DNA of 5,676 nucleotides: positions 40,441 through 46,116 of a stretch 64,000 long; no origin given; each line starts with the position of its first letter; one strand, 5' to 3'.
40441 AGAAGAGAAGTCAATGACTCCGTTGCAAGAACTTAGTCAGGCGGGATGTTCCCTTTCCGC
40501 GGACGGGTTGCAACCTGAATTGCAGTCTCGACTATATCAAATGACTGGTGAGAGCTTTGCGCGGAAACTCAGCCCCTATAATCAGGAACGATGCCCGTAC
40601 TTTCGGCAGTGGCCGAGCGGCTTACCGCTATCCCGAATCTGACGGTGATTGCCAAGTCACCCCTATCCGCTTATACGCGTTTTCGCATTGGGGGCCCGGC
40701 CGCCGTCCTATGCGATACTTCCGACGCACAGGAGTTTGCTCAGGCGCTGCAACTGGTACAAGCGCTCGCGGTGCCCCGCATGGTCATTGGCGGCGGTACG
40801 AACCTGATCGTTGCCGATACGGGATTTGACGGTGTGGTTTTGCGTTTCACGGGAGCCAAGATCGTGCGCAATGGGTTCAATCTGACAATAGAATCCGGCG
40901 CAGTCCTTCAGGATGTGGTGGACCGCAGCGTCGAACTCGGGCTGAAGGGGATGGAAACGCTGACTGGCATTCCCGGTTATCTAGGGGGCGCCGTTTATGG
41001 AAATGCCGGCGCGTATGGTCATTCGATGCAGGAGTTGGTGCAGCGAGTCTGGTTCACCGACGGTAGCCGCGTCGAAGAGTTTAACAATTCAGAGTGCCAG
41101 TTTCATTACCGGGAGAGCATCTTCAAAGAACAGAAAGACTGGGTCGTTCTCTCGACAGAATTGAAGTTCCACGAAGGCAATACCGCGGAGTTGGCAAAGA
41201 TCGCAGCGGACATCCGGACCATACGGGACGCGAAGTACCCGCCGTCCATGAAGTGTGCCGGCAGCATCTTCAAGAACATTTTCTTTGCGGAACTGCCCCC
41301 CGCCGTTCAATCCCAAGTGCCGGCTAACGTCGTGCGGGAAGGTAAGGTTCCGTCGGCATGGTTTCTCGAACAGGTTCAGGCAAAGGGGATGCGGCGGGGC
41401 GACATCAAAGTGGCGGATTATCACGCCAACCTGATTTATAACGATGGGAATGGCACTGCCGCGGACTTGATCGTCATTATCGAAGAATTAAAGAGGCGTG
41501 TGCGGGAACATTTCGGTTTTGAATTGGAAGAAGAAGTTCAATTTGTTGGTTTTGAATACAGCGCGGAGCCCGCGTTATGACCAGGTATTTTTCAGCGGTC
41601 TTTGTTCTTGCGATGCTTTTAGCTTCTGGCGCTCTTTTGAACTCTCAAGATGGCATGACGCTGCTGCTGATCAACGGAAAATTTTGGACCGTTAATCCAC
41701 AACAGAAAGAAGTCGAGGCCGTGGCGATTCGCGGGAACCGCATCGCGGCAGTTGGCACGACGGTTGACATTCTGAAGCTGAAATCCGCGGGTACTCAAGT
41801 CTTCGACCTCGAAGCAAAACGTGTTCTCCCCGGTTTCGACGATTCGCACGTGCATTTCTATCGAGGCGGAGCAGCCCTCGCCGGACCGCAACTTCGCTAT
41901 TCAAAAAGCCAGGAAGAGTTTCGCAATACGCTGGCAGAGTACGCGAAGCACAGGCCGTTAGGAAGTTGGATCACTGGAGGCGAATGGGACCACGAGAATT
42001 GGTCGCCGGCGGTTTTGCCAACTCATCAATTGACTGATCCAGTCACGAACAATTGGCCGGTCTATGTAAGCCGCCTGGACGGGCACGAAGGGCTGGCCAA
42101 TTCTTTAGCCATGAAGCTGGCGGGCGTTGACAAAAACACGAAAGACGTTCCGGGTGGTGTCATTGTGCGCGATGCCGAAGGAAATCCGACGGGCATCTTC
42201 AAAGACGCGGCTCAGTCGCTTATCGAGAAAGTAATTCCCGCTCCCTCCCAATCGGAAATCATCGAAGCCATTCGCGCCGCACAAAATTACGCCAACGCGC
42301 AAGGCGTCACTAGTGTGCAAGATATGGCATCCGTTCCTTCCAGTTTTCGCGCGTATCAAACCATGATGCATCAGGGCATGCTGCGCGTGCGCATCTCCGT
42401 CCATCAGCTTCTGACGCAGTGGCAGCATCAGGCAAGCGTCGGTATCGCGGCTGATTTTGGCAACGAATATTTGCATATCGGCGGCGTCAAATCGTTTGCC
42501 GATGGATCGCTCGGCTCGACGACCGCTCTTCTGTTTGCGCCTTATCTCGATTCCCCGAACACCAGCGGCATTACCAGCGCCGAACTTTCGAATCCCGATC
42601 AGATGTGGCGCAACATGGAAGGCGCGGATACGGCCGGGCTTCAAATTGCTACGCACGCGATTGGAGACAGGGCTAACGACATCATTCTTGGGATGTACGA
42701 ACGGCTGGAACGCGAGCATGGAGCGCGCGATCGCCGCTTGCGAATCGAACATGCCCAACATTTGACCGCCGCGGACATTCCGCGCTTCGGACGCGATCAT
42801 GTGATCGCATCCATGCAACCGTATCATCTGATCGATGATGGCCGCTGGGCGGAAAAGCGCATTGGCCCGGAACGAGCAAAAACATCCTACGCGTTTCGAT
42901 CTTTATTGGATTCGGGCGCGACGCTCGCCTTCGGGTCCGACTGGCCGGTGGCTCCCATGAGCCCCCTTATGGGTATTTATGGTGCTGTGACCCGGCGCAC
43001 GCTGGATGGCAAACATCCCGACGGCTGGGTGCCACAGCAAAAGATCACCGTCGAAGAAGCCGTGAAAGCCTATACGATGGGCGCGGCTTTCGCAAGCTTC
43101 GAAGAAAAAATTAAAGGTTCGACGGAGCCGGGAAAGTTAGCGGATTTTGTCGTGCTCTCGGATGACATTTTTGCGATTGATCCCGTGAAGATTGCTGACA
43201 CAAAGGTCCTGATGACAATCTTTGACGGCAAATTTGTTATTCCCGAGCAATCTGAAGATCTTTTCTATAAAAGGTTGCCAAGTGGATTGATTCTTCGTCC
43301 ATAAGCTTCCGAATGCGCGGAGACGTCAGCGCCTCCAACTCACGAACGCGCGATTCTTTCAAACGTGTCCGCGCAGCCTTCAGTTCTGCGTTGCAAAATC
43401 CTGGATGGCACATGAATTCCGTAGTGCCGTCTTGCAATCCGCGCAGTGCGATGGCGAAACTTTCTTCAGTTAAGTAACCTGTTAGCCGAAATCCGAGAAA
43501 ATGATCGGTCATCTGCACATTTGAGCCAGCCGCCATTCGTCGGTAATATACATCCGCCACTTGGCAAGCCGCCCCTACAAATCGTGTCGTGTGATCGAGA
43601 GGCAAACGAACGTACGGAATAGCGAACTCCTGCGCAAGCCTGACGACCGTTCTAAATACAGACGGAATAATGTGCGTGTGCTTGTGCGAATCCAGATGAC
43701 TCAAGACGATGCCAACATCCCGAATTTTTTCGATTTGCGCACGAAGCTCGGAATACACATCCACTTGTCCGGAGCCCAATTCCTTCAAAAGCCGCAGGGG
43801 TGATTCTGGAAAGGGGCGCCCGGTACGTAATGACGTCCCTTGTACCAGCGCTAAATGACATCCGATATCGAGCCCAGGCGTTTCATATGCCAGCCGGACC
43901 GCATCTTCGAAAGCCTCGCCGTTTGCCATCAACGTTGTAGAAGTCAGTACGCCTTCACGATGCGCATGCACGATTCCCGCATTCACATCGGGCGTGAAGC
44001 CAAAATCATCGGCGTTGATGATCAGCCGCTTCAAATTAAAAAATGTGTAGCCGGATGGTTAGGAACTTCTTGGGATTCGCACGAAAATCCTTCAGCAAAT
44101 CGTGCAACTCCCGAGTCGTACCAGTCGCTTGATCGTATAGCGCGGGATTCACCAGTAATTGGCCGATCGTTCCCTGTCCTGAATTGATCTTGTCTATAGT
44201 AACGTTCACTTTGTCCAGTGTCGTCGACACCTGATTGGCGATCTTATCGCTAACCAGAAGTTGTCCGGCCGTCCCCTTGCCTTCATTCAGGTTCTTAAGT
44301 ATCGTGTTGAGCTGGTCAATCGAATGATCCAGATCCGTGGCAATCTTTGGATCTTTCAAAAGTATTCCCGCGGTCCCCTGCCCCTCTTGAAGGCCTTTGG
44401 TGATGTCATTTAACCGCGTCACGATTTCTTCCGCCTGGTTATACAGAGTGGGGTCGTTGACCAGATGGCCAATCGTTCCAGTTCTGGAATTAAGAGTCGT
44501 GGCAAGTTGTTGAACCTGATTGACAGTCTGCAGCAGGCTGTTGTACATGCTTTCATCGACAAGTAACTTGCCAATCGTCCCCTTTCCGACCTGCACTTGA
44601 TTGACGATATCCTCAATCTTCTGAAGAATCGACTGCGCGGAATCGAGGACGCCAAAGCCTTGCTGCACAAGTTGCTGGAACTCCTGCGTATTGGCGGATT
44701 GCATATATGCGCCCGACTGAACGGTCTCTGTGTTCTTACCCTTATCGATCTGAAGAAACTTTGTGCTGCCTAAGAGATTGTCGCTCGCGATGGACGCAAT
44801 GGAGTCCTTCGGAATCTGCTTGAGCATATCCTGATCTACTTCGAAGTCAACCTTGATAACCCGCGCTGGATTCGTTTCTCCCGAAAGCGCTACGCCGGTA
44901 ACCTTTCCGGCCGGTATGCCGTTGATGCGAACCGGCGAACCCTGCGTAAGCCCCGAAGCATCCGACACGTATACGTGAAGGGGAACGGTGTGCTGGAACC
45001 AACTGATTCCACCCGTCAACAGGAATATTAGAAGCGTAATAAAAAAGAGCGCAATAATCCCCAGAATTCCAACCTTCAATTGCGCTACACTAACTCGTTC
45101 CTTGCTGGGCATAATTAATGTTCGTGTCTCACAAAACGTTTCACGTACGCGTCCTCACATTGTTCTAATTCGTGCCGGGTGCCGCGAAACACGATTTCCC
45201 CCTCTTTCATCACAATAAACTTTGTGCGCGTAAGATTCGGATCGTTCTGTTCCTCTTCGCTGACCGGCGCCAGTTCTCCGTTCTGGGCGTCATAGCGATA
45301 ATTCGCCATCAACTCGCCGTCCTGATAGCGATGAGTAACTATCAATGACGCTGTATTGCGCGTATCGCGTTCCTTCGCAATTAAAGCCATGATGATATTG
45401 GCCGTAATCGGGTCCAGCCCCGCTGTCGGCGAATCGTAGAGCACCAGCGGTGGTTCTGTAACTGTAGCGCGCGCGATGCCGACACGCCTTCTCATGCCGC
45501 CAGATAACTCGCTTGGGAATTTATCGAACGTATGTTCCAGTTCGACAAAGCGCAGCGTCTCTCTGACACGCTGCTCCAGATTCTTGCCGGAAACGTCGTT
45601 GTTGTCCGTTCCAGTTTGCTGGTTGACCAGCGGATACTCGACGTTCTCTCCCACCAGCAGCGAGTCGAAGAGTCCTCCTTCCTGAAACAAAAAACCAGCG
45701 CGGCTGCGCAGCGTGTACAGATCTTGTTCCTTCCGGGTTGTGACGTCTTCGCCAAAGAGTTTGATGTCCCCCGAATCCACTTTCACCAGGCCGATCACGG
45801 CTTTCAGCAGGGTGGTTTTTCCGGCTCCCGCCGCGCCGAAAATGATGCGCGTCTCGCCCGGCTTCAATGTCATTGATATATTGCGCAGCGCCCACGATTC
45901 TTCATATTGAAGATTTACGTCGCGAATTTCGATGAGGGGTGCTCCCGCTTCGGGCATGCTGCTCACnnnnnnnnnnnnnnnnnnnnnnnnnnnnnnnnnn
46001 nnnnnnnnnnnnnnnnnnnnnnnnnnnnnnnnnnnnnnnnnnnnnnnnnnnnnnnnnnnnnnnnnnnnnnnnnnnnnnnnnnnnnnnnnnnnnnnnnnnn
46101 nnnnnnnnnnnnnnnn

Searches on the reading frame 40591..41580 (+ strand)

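Call 22: search_protein_families(library=pfam, proteins=[window:40591-41580:+], max_evalue=0.00001)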
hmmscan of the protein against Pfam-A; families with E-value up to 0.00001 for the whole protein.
window:40591-41580:+ (329 aa): 2 families
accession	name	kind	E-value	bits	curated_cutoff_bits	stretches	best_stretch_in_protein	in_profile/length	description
PF02873.21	MurB_C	-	6.5e-21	74.8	27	1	205-319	6-99/99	UDP-N-acetylenolpyruvoylglucosamine reductase, C-terminal domain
PF01565.28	FAD_binding_4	-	2.7e-13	50.2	26.4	1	44-151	8-124/139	FAD binding domain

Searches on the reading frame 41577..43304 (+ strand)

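Call 22: search_protein_families(library=pfam, proteins=[window:41577-43304:+], max_evalue=0.00001)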
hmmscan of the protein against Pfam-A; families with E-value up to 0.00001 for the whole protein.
window:41577-43304:+ (575 aa): 2 families
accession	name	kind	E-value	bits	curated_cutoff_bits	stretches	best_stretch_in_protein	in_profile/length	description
PF07969.17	Amidohydro_3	-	6.1e-105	352.8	29.7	1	74-555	1-472/472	Amidohydrolase family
PF01979.26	Amidohydro_1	-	4.7e-14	52.8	25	1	340-554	134-345/345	Amidohydrolase family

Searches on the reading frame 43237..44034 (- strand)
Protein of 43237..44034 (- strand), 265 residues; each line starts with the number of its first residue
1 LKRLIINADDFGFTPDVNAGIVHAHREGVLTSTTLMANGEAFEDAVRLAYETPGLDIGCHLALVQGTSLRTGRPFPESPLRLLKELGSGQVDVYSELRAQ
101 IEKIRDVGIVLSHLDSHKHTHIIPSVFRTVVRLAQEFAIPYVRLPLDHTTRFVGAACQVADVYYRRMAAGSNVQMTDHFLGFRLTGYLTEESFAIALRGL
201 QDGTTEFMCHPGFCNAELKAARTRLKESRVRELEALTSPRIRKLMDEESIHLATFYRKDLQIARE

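Call 23: search_protein_families(library=pfam, proteins=[window:43237-44034:-], max_evalue=0.00001)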
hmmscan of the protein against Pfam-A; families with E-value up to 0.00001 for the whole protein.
window:43237-44034:- (265 aa): 1 family
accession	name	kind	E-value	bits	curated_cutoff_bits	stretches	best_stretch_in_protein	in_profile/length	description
PF04794.17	YdjC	-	1.1e-63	216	29.7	1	3-246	1-265/266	YdjC-like protein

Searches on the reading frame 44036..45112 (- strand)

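Call 22: search_protein_families(library=pfam, proteins=[window:44036-45112:-], max_evalue=0.00001)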
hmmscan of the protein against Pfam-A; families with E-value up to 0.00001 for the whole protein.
window:44036-45112:- (358 aa): 1 family
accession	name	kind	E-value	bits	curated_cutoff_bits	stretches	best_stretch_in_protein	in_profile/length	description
PF02470.25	MlaD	-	4.8e-18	65.6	25.1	1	42-125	2-81/81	MlaD protein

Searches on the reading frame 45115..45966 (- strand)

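Call 23: search_protein_families(library=pfam, proteins=[window:45115-45966:-], max_evalue=0.00001)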
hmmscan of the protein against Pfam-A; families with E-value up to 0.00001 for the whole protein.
window:45115-45966:- (283 aa): 1 family
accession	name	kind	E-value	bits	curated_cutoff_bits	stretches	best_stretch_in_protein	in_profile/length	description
PF00005.33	ABC_tran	-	1.8e-30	106.8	25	1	27-182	1-137/137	ABC transporter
